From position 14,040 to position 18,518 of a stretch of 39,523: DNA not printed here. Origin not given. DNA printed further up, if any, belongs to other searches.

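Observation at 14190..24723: Ten-kb multihaem cytochrome cluster with 58 canonical haem motifs, an NHL propeller and no porin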

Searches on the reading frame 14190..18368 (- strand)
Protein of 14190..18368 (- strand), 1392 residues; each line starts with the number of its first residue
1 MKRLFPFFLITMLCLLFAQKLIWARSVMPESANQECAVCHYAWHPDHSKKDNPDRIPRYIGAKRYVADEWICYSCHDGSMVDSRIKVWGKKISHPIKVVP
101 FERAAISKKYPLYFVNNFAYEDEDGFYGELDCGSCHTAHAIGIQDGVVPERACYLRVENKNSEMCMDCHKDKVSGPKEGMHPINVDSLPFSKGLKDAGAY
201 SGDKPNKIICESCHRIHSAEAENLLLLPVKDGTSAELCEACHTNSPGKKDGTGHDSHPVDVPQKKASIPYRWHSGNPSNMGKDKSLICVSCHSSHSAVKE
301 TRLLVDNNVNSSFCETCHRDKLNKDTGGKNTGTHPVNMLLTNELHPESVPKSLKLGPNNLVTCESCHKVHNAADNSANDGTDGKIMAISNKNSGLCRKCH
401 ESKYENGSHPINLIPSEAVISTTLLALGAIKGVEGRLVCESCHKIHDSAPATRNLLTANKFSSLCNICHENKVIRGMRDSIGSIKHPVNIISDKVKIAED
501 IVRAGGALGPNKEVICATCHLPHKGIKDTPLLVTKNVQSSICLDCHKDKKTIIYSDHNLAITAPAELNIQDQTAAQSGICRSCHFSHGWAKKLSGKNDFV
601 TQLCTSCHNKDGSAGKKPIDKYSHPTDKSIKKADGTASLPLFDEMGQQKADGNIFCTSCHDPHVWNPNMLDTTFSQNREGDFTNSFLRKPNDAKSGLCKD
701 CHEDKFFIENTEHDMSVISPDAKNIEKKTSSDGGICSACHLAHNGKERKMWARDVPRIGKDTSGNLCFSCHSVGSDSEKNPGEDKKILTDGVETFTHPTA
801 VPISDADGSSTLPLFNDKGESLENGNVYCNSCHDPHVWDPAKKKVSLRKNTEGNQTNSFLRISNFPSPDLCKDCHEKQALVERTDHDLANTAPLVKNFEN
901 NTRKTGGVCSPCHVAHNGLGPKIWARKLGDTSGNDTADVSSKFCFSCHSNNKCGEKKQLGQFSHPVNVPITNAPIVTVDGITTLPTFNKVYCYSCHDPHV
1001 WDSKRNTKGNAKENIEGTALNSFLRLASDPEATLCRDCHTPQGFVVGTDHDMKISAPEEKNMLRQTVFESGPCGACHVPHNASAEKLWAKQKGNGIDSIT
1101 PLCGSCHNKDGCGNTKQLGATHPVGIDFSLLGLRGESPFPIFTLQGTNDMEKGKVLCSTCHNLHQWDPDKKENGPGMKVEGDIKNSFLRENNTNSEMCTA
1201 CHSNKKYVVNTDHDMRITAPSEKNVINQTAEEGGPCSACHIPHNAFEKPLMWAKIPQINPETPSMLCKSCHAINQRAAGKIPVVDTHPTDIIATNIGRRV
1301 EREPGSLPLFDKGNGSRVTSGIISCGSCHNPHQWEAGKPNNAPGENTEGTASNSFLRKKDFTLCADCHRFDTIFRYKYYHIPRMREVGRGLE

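Call 7: search_protein_families(library=pfam, proteins=[window:14190-18368:-], max_evalue=0.01)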
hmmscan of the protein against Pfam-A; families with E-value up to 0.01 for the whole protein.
window:14190-18368:- (1392 aa): 4 families
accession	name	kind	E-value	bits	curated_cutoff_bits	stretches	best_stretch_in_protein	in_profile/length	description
PF09699.15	Paired_CXXCH_1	-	7e-58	192.5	20.6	9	734-772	7-37/41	Doubled CXXCH motif (Paired_CXXCH_1)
PF14522.11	Cytochrome_C7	-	2.6e-45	152.5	24.8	6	1033-1108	14-67/67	Cytochrome c7 and related cytochrome c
PF14537.11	Cytochrom_c3_2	-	4.9e-28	97.8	25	2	512-609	5-79/79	Cytochrome c3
PF22678.1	Cytochrom_c_NrfB-like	-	0.0015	19.4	27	0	698-786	1-80/89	Cytochrome c-type protein NrfB-like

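Call 8: search_protein_families(library=ncbifam, proteins=[window:14190-18368:-], max_evalue=0.01)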
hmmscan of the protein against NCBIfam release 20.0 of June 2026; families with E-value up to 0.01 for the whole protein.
window:14190-18368:- (1392 aa): 4 families
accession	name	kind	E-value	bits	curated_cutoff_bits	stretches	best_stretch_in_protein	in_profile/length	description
TIGR01905.1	paired_CXXCH_1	subfamily_domain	2.1e-44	149.1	25.2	7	1068-1110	4-39/41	doubled CXXCH domain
TIGR03508.1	decahem_SO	subfamily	2.1e-30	106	192.2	3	512-611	93-222/258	DmsE family decaheme c-type cytochrome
NF041028.1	decahem_GSU2203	exception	4.5e-24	85.2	325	2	359-472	124-210/317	GSU2203 family decaheme c-type cytochrome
TIGR03507.1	decahem_SO1788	subfamily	2.6e-12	46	209.3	0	988-1048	268-309/672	OmcA/MtrC family decaheme c-type cytochrome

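Call 17: search_solved_structures(query=window:14190-18368:-, max_evalue=0.01)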
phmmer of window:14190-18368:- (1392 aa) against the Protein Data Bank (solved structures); distinct sequences matched with E-value up to 0.01: 0.

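Call 22: find_homologous_proteins(query=window:14190-18368:-, max_evalue=1e-10)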
Query window:14190-18368:- (1392 aa): 115 proteins with E <= 1e-10 among 3771 candidates.
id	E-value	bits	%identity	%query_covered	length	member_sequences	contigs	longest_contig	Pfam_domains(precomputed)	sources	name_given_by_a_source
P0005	0.0e+0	3263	100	98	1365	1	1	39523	PF09699.16,PF14537.12,PF14522.12,PF22113.2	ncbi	ncbi:MAG: cytochrome c3 family protein [bacterium]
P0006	0.0e+0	2521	77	98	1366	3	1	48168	PF09699.16,PF14537.12,PF14522.12,PF22113.2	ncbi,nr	ncbi:MAG: cytochrome c3 family protein [bacterium]|nr:cytochrome c3 family protein [bacterium]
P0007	0.0e+0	2305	71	100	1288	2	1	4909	PF09699.16,PF14537.12,PF14522.12,PF22113.2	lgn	-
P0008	0.0e+0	1476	37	90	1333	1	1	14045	PF09699.16,PF14537.12,PF14522.12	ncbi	ncbi:cytochrome c3 family protein [Thermodesulfobacteriota bacterium]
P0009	0.0e+0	1329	38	98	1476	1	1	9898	PF09699.16,PF14537.12,PF14522.12,PF22113.2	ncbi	-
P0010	0.0e+0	1196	43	100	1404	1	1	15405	PF09699.16,PF14537.12,PF22678.2,PF14522.12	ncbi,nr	ncbi:MAG: cytochrome c3 family protein [Candidatus Firestonebacteria bacterium]|nr:cytochrome c3 fam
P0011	0.0e+0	1160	37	99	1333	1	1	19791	PF09699.16,PF14537.12,PF22678.2,PF14522.12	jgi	jgi:predicted CXXCH cytochrome family protein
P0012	2.6e-277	942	36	75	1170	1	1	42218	PF09699.16,PF14537.12,PF14522.12,PF22113.2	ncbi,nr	ncbi:hypothetical protein JXL19_05370 [bacterium]|nr:hypothetical protein [bacterium]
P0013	3.9e-267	908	37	79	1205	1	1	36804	PF09699.16,PF14537.12,PF14522.12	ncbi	ncbi:MAG: cytochrome c3 family protein [bacterium]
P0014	5.5e-262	891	38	78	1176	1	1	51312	PF09699.16,PF14537.12,PF22678.2,PF14522.12,PF22113.2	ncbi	-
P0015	2.4e-260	885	36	74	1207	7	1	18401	PF09699.16,PF14537.12,PF14522.12,PF22113.2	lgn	-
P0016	1.2e-251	857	35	78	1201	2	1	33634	PF09699.16,PF14537.12,PF14522.12,PF22113.2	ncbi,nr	ncbi:MAG: hypothetical protein HZA78_10035 [Candidatus Schekmanbacteria bacterium]|nr:hypothetical p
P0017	2.7e-246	839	37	74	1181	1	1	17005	PF09699.16,PF14537.12,PF02085.22,PF14522.12,PF22113.2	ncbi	ncbi:MAG: cytochrome c3 family protein [bacterium]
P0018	2.8e-241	822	36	79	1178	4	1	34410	PF09699.16,PF14537.12,PF14522.12,PF22113.2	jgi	jgi:predicted CXXCH cytochrome family protein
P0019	2.3e-237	809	37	77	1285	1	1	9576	PF09699.16,PF14537.12,PF14522.12,PF22113.2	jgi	jgi:predicted CXXCH cytochrome family protein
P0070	1.9e-110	389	27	76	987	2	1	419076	PF09699.16,PF14537.12,PF22678.2,PF02085.22,PF14522.12,PF22113.2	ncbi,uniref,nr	ncbi:hypothetical protein FHQ18_02925 [Deferribacter autotrophicus]|uniref:Doubled CXXCH motif domai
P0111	9.1e-54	201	26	24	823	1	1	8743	PF09699.16,PF14537.12,PF17170.11,PF01436.28,PF14522.12,PF22113.2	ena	-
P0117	1.1e-36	144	27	30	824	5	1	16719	PF09699.16,PF14537.12,PF01436.28,PF14522.12,PF22113.2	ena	-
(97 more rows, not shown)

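Call 23: find_encoding_contigs(protein=P0005, flank=1000, max_places=2)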
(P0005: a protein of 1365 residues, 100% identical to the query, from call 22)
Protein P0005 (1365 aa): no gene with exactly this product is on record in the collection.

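Call 24: find_encoding_contigs(protein=P0010, flank=10000, max_places=2)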
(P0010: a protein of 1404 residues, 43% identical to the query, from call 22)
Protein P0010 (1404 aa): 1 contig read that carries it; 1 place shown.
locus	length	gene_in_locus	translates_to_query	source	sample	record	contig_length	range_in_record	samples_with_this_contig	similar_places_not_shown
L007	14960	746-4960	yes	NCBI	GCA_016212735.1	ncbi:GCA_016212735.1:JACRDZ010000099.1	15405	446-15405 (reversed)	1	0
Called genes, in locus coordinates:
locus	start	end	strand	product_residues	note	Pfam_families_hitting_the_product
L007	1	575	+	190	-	PF17170:DUF5128 (faint), PF01436:NHL (faint)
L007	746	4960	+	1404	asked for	PF14522:Cytochrome_C7 (faint), PF14537:Cytochrom_c3_2 (faint), PF22678:Cytochrom_c_NrfB-like (faint), PF09699:Paired_CXXCH_1 (weak)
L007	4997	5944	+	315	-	-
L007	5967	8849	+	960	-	PF22633:F5_F8_type_C_2 (faint), PF00754:F5_F8_type_C (weak), PF13174:TPR_6 (faint), PF13428:TPR_14 (faint)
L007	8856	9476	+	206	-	PF07719:TPR_2 (faint), PF13525:YfiO (faint)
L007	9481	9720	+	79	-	PF00313:CSD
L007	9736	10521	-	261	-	PF00149:Metallophos, PF13277:YmdB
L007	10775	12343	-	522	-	PF12072:RNase_Y_N, PF00013:KH_1 (weak), PF22891:KH_PNO1_2nd (faint), PF08668:HDOD (faint), PF01966:HD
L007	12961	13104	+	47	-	PF12674:Zn_ribbon_2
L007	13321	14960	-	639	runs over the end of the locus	PF25778:DUF7948, PF06739:SBBP, PF03160:Calx-beta (faint)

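Call 25: find_encoding_contigs(protein=P0070, flank=10000, max_places=2)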
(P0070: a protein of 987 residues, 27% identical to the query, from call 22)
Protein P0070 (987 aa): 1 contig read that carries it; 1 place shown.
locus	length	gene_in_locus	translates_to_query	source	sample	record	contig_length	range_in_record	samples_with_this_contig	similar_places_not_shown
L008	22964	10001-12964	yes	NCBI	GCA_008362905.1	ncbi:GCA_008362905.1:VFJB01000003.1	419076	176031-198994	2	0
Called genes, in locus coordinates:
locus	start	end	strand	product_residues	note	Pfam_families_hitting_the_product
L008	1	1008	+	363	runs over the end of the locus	PF01058:Oxidored_q6, PF14720:NiFe_hyd_SSU_C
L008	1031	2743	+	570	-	PF27537:HoxH (weak), PF00374:NiFeSe_Hases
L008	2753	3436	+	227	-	PF01292:Ni_hydr_CYTB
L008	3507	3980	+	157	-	PF01750:HycI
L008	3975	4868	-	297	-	PF00072:Response_reg, PF00990:GGDEF, PF22335:Cas10-Cmr2_palm2 (weak)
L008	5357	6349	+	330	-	PF02085:Cytochrom_CIII (faint), PF14522:Cytochrome_C7 (faint), PF09699:Paired_CXXCH_1 (faint), PF14537:Cytochrom_c3_2 (faint)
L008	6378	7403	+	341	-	PF14522:Cytochrome_C7 (faint), PF22113:Mtrc-MtrF_II-IV_dom (faint)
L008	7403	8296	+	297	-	PF01292:Ni_hydr_CYTB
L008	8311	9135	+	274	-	-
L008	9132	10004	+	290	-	-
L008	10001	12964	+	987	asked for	PF02085:Cytochrom_CIII (faint), PF14522:Cytochrome_C7 (faint), PF22678:Cytochrom_c_NrfB-like (faint), PF09699:Paired_CXXCH_1, PF14537:Cytochrom_c3_2 (weak), PF09699:Paired_CXXCH_1 (weak), PF22113:Mtrc-MtrF_II-IV_dom, PF09699:Paired_CXXCH_1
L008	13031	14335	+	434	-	PF14522:Cytochrome_C7 (faint), PF02085:Cytochrom_CIII (faint), PF22678:Cytochrom_c_NrfB-like (faint), PF09699:Paired_CXXCH_1, PF14537:Cytochrom_c3_2 (weak), PF09699:Paired_CXXCH_1, PF22113:Mtrc-MtrF_II-IV_dom, PF09699:Paired_CXXCH_1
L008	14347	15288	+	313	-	PF13174:TPR_6 (faint), PF13176:TPR_7 (faint), PF13428:TPR_14 (faint), PF14559:TPR_19 (faint), PF21033:RMD1-3 (faint), PF00515:TPR_1 (faint), PF07719:TPR_2 (weak), PF13181:TPR_8 (weak), +1 more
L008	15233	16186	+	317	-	PF09136:Glucodextran_B (weak), PF14537:Cytochrom_c3_2 (faint), PF02085:Cytochrom_CIII (faint), PF14522:Cytochrome_C7 (faint), PF09699:Paired_CXXCH_1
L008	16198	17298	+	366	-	PF01436:NHL (faint)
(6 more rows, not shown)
